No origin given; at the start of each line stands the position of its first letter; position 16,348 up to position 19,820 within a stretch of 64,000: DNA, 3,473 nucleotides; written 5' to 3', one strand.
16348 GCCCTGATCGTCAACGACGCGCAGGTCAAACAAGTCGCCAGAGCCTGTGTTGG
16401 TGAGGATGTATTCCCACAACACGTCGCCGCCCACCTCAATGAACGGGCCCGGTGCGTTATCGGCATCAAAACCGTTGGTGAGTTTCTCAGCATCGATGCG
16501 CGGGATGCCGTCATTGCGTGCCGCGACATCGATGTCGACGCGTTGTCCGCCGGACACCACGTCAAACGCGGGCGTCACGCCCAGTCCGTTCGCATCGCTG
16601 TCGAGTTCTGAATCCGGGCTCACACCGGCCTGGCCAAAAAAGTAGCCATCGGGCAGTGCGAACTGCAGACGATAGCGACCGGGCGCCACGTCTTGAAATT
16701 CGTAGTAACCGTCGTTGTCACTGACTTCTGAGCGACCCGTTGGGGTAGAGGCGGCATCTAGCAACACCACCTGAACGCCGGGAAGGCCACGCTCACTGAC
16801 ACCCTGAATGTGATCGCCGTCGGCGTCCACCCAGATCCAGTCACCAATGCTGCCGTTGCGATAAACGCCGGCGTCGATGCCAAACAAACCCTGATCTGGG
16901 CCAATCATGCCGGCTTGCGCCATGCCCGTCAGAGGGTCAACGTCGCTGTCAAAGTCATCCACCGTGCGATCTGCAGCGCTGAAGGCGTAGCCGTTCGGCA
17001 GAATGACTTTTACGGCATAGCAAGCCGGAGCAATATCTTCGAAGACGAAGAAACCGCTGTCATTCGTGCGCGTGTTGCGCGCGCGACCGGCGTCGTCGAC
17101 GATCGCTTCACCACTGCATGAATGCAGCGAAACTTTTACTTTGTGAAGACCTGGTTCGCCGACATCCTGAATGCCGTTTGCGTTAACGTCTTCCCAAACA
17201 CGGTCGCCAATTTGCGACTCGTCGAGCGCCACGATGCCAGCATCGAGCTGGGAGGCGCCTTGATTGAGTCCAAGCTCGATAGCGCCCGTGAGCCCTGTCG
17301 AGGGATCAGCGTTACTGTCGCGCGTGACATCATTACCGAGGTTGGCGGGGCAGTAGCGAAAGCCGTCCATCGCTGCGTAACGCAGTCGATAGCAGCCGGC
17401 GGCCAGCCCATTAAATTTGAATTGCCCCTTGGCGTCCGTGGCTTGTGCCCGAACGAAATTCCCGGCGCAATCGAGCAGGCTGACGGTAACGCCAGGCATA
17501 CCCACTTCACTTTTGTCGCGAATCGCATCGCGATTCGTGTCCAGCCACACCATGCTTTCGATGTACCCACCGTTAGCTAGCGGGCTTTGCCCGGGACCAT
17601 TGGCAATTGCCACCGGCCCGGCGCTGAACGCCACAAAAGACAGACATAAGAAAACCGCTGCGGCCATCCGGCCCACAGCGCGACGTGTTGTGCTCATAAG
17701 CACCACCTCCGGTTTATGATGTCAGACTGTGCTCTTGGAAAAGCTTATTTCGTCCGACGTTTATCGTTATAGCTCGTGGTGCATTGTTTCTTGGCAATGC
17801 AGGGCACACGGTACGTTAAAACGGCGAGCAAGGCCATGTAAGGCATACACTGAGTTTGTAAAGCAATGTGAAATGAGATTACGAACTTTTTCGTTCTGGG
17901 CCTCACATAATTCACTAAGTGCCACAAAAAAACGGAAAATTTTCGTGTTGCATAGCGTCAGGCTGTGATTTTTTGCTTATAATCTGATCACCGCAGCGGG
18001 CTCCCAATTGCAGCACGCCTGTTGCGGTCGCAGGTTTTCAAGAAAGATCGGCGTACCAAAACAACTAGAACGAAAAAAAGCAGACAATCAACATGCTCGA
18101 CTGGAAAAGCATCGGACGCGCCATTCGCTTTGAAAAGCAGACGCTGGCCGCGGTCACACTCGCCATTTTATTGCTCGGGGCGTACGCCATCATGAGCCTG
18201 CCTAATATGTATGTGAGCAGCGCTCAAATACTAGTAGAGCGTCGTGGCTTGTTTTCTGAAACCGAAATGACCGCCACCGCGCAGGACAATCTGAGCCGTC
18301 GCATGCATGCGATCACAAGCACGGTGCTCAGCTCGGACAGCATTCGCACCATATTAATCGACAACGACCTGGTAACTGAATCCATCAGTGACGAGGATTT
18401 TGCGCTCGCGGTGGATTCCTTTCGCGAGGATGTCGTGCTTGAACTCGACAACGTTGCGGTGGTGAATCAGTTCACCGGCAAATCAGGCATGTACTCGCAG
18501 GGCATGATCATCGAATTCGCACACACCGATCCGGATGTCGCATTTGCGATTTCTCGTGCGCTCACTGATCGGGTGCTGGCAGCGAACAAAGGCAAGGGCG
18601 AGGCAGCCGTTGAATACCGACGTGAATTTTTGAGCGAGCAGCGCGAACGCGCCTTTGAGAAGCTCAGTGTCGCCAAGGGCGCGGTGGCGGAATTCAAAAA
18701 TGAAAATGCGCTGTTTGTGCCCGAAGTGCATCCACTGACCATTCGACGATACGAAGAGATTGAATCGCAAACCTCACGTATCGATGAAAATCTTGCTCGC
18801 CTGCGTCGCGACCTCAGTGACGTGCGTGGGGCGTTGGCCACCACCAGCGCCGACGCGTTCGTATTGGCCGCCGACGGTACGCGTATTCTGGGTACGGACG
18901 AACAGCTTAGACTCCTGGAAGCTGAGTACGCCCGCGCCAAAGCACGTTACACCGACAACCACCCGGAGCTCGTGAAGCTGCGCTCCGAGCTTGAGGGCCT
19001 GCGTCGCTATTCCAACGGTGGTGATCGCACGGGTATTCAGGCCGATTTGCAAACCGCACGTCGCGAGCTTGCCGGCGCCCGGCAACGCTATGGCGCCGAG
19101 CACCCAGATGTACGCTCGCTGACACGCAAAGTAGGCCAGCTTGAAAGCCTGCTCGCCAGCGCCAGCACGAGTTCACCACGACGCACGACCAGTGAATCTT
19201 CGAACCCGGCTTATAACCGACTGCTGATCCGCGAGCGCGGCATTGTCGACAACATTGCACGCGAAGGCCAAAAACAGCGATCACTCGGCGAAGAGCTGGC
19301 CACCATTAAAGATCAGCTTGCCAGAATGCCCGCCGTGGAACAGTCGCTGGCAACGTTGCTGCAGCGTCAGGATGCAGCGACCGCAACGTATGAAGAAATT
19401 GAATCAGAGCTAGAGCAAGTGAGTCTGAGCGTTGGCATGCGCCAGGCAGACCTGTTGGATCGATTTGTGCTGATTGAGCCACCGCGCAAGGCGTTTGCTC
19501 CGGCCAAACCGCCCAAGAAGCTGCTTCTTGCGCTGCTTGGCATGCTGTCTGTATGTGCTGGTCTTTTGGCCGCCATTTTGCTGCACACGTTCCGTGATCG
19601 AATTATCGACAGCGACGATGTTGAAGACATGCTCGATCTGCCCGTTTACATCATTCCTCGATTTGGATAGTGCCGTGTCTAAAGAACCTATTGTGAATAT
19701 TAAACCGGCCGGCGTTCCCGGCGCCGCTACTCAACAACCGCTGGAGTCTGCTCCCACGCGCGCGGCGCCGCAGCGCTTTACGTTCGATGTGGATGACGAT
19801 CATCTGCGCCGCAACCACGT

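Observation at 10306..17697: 7.4-kb single gene encoding a mosaic adhesin-like protein, divergent from the EPS operon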

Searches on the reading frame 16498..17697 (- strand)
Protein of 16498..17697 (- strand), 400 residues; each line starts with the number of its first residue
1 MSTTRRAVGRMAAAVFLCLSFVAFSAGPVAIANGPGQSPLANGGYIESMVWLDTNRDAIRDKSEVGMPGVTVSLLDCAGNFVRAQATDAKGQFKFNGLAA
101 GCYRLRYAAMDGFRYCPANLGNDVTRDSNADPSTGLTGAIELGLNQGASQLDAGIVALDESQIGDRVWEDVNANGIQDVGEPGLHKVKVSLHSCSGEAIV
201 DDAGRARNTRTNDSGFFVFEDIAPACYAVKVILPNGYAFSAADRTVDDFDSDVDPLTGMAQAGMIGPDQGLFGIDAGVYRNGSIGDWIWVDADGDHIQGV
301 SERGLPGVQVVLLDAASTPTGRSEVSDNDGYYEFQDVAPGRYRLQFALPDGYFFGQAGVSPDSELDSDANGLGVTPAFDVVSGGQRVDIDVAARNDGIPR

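Call 79: find_related_loci(query=window:16498-17697:-, collection=metagenome_contigs, flank=8000)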
Query seq(400 aa) (400 aa) in metagenome_contigs; peptide patterns used: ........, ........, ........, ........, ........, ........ (x = any residue, [..] = any of these).
130 stretches matched a pattern; 9 encode a relative of the query (tblastn E <= 1e-3); 9 distinct loci.
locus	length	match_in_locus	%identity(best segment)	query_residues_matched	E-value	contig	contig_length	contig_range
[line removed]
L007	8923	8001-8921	37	39-379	3e-47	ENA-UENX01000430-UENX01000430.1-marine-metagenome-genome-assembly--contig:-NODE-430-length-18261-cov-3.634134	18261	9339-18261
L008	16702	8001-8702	37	50-388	8e-37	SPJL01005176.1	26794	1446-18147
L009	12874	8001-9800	33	40-348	1e-34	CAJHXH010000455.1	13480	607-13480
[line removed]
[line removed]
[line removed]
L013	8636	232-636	29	84-237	2e-8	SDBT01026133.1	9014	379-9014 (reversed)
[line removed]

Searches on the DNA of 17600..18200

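Call 87: search_rna_families(source=window, start=17600, end=18200, threshold=evalue, max_evalue=1)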
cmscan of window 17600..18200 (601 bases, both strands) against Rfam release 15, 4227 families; matches with E-value up to 1: 0.
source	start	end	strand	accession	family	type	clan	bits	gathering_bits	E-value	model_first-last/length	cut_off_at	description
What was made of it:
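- Tried and rejected: No Rfam family, such as a c-di-GMP riboswitch, matches the intergenic region (call 87).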

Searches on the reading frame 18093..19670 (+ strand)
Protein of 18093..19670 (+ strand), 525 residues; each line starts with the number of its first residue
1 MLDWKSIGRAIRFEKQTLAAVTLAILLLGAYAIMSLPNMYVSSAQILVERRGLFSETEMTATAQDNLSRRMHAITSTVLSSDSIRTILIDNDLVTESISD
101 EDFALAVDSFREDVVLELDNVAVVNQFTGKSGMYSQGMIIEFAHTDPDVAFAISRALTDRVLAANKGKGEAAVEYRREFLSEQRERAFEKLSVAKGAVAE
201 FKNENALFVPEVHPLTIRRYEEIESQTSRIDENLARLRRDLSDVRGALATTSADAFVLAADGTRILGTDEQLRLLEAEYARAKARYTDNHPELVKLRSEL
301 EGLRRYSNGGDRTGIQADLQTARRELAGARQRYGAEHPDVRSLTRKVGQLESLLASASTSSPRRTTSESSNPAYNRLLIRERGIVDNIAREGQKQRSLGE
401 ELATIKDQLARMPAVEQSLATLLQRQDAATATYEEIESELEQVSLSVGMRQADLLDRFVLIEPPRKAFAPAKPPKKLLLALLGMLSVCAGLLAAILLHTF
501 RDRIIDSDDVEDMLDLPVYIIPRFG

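Call 10: search_protein_families(library=pfam, proteins=[window:18093-19670:+], max_evalue=0.00001)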
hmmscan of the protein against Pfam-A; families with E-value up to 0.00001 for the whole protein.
window:18093-19670:+ (525 aa): 0 families

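Call 42: find_encoding_contigs(protein=window:18093-19670:+, flank=10000, max_places=4)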
Protein window:18093-19670:+ (525 aa): 3 contigs read that carry it; 1 place shown.
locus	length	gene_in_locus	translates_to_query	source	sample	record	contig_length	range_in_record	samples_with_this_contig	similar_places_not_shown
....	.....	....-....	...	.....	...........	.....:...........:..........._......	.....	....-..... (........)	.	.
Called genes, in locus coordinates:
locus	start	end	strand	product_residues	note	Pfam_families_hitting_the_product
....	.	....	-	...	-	?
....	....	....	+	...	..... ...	-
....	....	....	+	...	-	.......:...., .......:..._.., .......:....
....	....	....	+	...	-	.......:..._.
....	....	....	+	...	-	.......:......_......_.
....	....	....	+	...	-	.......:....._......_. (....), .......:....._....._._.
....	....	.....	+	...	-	-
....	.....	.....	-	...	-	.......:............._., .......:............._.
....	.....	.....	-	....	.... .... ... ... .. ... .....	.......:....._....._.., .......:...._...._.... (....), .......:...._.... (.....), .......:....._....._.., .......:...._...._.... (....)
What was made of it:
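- A short-read Logan contig of the same sequence ends just inside the first unit of the tandem array, about 10 residues in (aa 865, call 42).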

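Call 51: search_protein_families(library=ncbifam, proteins=[window:18093-19670:+], max_evalue=0.001)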
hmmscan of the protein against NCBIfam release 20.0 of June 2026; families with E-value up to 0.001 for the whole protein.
window:18093-19670:+ (525 aa): 5 families
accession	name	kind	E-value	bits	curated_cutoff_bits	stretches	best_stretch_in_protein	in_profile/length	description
TIGR03007.1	pepcterm_ChnLen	equivalog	3.1e-47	160.9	278.85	2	9-306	8-290/498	XrtA system polysaccharide chain length determinant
NF041864.1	EpsV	equivalog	1.1e-07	30.8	800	1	323-519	295-478/484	PCP family exopolysaccharide biosynthesis protein EpsV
TIGR03017.1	EpsF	equivalog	1.7e-07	30.3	422.75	0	36-304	35-295/444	chain length determinant protein EpsF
NF045487.1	ASRP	equivalog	0.00055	18.7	300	0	220-357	158-282/593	archaea-specific SMC-related protein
TIGR01006.1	polys_exp_MPA1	subfamily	0.00089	18.8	296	0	469-519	168-218/226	CspC family polysaccharide chain length determinant protein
